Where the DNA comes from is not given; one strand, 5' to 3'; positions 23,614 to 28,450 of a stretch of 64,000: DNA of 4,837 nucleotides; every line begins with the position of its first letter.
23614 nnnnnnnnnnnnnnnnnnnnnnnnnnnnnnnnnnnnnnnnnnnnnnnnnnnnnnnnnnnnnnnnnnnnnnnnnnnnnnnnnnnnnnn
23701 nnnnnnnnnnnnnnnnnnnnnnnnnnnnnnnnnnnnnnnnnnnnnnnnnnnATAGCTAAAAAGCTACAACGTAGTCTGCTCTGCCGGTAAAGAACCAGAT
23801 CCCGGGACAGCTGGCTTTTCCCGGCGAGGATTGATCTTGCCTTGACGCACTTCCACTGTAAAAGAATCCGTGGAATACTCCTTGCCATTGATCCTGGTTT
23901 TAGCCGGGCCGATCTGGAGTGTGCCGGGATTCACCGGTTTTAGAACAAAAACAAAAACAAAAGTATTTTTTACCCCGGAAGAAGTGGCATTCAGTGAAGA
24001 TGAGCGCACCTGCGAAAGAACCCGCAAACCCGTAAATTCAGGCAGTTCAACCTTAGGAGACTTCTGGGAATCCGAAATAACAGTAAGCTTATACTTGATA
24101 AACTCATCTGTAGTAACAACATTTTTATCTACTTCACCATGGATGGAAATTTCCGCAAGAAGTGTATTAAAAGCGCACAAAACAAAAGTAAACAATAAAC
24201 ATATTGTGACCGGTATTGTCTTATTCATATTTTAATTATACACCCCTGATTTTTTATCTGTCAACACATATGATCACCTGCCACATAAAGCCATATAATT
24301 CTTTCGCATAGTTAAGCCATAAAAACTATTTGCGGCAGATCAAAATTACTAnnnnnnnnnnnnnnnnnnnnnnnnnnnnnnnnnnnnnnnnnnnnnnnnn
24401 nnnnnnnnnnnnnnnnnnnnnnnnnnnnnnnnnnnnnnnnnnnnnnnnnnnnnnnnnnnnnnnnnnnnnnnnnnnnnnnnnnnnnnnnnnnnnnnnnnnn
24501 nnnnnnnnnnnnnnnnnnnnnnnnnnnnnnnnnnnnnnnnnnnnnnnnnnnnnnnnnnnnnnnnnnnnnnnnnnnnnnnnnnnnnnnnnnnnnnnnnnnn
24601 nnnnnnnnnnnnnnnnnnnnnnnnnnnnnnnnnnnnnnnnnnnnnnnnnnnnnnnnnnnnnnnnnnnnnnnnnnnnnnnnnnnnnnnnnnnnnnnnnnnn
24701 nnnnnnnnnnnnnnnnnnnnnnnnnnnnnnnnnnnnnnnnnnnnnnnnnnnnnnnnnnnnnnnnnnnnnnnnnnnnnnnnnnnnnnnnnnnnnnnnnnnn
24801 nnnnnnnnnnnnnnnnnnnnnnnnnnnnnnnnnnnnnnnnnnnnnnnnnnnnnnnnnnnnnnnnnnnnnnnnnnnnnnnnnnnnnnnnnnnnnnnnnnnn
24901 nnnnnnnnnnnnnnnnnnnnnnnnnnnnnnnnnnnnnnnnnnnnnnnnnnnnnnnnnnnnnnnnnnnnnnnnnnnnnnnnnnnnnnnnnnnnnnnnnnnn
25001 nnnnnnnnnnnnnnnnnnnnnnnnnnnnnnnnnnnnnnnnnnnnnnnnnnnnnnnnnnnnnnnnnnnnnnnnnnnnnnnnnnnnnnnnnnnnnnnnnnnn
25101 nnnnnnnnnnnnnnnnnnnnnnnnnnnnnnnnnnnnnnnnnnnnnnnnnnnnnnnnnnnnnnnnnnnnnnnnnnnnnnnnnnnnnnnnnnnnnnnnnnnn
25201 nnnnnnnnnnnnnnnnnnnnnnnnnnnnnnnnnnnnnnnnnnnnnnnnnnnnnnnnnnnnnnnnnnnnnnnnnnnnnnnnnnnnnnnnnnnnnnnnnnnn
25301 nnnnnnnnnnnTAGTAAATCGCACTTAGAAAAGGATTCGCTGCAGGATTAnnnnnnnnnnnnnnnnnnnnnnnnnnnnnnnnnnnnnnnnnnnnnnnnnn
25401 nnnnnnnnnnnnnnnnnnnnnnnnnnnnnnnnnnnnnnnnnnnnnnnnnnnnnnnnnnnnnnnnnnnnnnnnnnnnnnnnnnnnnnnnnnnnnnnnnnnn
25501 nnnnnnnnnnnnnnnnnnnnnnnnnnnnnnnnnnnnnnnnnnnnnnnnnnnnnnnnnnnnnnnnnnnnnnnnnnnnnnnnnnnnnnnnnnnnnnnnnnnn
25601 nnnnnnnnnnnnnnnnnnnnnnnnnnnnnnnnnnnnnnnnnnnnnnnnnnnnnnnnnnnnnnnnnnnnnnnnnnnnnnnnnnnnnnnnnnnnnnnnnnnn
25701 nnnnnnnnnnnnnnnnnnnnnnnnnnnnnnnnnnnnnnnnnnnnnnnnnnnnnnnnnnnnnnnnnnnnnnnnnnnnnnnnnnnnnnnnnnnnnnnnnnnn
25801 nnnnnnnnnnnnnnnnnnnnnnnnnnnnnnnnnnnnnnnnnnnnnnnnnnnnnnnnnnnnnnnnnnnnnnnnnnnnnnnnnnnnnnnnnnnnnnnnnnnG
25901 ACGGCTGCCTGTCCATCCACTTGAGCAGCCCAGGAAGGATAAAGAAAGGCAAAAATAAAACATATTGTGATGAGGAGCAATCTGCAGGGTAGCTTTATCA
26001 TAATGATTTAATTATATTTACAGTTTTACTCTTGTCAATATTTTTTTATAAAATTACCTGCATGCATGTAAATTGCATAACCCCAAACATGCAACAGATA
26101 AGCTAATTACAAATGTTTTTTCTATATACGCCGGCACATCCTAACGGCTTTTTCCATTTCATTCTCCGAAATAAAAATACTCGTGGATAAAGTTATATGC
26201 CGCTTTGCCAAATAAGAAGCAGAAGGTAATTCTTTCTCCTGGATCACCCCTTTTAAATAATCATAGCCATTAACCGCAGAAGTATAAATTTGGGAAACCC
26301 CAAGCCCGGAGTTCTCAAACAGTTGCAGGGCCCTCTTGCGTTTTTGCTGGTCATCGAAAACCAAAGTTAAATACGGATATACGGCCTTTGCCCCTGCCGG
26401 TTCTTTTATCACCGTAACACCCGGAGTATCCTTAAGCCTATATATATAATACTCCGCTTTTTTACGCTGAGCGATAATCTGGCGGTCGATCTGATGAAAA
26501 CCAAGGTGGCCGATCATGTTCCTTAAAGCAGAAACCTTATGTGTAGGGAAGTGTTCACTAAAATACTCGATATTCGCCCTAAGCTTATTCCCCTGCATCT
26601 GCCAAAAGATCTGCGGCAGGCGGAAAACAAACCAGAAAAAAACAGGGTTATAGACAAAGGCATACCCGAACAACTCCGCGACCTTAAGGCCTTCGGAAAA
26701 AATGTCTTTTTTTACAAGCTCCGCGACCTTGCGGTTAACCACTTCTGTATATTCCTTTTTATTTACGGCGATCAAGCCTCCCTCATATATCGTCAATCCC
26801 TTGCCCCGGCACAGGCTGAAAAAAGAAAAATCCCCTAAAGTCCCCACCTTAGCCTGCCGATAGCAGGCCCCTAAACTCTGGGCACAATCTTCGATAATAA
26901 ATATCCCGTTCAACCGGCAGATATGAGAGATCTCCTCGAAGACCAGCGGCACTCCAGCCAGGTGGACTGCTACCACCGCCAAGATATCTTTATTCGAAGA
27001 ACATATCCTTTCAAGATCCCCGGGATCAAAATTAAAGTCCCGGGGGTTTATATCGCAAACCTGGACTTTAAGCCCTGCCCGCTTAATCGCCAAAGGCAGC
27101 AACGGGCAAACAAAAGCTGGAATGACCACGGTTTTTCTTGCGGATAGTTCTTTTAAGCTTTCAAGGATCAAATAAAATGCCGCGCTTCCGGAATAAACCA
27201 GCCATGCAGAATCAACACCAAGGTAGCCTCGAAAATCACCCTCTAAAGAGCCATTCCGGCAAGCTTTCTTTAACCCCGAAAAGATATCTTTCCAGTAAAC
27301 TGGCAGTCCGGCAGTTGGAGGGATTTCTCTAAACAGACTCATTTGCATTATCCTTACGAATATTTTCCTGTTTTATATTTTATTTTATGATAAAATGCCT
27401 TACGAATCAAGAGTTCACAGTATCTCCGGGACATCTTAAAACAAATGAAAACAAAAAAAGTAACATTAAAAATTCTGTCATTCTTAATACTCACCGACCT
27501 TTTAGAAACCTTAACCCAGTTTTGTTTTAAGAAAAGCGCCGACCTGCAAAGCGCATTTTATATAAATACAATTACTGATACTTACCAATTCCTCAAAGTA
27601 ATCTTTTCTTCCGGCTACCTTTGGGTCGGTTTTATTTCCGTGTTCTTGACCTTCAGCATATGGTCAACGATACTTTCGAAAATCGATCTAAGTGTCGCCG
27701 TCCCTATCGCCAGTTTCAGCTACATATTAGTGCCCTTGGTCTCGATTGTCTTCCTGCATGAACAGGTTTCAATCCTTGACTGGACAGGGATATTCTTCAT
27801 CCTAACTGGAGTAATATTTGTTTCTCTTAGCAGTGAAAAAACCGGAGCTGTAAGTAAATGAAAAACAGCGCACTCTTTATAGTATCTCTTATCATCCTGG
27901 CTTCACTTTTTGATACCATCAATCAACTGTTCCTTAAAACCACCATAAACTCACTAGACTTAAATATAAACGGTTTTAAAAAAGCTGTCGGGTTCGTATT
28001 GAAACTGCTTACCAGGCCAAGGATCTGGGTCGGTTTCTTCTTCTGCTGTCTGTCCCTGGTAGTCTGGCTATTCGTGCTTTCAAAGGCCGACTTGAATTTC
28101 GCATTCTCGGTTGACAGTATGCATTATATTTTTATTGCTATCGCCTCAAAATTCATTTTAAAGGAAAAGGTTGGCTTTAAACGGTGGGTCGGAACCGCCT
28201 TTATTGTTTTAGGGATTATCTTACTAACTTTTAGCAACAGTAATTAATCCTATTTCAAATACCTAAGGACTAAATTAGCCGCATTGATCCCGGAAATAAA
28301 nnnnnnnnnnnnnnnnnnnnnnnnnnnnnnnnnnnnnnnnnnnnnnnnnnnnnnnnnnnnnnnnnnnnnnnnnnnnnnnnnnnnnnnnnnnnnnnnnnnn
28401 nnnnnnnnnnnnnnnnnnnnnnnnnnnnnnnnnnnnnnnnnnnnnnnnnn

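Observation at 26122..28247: DegT-family aminotransferase divergent from a coupled pair of ArnE/ArnF-like 4-TM transporters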

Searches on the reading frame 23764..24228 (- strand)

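Call 12: search_protein_families(library=pfam, proteins=[window:23764-24228:-], max_evalue=0.001)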
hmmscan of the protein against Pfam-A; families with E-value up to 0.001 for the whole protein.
window:23764-24228:- (154 aa): 1 family
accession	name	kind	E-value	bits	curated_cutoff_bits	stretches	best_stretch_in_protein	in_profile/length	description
PF13584.12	BatD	-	9.5e-13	49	24.1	1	32-127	2-92/92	BatD DUF11 like domain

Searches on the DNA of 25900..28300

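Call 80: search_rna_families(source=window, start=25900, end=28300, threshold=evalue, max_evalue=1)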
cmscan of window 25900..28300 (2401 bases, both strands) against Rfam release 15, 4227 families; matches with E-value up to 1: 2.
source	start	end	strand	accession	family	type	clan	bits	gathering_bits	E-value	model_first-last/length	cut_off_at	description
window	27533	27610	-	RF01404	PinT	Gene; sRNA;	-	21.5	60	0.23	1-76/76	no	PinT (STnc440) Hfq binding RNA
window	26047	26111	-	RF02825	LPR17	Gene; sRNA;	-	21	98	0.024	106-169/257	no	Legionella RNA 17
